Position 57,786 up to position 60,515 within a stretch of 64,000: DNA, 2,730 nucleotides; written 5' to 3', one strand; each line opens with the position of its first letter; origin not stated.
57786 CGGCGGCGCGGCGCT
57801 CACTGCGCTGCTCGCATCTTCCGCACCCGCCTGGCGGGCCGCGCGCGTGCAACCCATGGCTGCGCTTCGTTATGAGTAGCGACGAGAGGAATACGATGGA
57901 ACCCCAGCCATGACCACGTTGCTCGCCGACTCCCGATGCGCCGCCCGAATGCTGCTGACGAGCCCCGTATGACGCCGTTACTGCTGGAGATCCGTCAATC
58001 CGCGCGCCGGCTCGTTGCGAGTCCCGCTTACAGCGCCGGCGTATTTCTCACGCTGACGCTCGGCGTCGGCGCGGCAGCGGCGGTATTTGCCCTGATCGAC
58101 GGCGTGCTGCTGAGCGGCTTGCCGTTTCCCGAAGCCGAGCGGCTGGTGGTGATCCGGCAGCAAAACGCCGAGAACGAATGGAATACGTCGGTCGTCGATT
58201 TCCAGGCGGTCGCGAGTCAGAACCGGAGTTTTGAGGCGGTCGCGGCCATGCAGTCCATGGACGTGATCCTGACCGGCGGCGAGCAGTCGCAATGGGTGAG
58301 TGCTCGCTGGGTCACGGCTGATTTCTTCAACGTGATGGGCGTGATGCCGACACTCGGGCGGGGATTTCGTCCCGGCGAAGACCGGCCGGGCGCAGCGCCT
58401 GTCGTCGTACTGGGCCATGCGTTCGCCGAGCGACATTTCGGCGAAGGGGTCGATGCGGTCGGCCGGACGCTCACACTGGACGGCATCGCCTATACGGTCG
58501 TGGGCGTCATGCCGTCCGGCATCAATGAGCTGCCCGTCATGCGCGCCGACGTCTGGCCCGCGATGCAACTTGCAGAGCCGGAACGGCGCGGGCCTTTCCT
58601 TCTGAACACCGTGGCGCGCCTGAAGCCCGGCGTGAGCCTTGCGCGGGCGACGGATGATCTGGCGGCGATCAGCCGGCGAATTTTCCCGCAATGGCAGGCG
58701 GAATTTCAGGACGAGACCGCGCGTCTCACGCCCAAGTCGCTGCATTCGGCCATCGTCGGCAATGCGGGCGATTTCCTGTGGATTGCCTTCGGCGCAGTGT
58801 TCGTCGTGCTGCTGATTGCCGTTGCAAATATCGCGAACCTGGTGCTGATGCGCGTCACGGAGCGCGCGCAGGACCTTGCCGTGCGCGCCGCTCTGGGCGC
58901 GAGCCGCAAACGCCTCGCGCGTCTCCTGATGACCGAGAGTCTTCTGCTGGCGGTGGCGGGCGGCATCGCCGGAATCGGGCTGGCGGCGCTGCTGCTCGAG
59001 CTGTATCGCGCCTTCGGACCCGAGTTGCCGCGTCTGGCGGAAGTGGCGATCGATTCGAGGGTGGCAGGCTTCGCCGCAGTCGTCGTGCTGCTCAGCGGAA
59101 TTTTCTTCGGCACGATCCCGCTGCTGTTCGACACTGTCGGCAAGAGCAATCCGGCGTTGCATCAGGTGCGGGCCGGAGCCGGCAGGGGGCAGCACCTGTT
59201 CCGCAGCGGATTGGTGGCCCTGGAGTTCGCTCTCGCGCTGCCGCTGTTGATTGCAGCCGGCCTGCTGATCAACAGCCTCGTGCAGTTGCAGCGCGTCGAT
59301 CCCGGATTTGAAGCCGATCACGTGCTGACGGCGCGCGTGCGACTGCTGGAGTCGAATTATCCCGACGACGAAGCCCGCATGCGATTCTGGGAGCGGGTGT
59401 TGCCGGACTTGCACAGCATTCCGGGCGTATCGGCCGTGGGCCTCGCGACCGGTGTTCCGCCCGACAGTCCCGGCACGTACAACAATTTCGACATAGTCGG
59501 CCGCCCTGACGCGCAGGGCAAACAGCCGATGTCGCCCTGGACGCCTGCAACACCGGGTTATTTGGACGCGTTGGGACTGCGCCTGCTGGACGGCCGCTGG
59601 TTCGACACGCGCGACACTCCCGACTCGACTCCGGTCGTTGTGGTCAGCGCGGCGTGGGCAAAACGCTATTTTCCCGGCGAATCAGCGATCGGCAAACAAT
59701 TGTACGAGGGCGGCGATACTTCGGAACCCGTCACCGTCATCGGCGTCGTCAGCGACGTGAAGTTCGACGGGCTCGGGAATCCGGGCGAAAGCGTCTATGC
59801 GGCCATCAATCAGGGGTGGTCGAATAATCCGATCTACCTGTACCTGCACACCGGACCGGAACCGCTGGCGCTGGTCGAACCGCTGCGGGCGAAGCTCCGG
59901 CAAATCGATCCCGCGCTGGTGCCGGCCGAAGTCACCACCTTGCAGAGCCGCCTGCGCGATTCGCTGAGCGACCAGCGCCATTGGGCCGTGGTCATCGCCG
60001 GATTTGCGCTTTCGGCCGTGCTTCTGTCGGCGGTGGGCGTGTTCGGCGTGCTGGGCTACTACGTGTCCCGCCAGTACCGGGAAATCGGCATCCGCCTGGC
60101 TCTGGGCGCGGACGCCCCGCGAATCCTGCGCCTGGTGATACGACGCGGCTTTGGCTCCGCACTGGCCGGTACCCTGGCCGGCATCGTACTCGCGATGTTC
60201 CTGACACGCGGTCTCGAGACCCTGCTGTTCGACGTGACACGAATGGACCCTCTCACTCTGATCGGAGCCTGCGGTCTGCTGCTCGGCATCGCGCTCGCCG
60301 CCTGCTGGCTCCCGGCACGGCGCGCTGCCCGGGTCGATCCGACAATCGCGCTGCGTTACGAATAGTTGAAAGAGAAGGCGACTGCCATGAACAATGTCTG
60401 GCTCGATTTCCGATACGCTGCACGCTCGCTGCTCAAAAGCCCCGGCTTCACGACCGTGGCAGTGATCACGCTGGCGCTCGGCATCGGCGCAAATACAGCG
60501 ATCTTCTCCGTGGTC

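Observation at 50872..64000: MacAB-like locus with four tandem duplicated FtsX permeases, two separate ATPases, one adaptor and sigma-54-type control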

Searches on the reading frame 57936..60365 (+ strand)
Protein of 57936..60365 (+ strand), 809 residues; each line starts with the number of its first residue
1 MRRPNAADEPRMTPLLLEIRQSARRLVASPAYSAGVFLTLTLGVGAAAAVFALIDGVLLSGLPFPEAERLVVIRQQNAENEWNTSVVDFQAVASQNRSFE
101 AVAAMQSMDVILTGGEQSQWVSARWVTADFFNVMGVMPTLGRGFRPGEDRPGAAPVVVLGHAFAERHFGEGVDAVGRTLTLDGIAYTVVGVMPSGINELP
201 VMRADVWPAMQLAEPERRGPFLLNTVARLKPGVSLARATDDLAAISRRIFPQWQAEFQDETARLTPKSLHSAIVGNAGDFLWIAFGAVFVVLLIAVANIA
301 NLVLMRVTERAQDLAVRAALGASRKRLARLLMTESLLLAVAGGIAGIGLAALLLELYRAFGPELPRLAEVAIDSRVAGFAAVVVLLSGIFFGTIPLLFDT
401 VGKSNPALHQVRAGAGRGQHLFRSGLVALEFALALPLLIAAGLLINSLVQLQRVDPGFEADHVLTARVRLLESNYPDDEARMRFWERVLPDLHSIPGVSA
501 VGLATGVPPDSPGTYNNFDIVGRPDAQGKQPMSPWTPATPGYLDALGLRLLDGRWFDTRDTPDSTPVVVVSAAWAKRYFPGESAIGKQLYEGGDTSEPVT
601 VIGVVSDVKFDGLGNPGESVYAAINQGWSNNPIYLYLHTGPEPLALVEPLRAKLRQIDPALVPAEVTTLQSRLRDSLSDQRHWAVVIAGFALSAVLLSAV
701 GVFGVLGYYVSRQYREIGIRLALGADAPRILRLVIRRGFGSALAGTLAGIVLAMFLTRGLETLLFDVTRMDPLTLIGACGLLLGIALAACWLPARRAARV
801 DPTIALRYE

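Call 5: search_protein_families(library=pfam, proteins=[window:57936-60365:+], max_evalue=0.01)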
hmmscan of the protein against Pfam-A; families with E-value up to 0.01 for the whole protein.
window:57936-60365:+ (809 aa): 2 families
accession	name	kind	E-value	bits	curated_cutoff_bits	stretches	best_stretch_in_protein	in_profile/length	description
PF12704.14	MacB_PCD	-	4.6e-40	138.5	27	2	37-244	5-206/207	MacB-like periplasmic core domain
PF02687.27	FtsX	-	9.2e-24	84.2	25.5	2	287-396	3-112/120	FtsX-like permease C-terminal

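Call 6: search_protein_families(library=ncbifam, proteins=[window:57936-60365:+], max_evalue=0.001)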
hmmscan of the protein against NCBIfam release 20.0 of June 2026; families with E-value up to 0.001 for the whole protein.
window:57936-60365:+ (809 aa): 6 families
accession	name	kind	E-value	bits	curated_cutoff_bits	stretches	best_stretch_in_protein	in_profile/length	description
TIGR03434.1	ADOP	subfamily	4.1e-237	789.2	622.3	1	17-809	3-803/803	ADOP family duplicated permease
NF007826.0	PRK10535.1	equivalog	3.2e-23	81.9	966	2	88-395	335-632/648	macrolide ABC transporter ATP-binding protein/permease MacB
TIGR02212.1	lolCE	equivalog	3.4e-12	46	362.45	2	287-353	272-338/411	lipoprotein-releasing ABC transporter permease subunit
NF008357.0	PRK11146.1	exception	2e-05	23.6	439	0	287-350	275-338/414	lipoprotein-releasing ABC transporter permease subunit LolE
TIGR02213.1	lolE_release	exception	0.00019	20.4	540.35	0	288-351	273-336/411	lipoprotein-releasing ABC transporter permease subunit LolE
NF041854.1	ABC_perm_YbbP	equivalog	0.00051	18.1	999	1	224-366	188-331/806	putative ABC transporter permease subunit YbbP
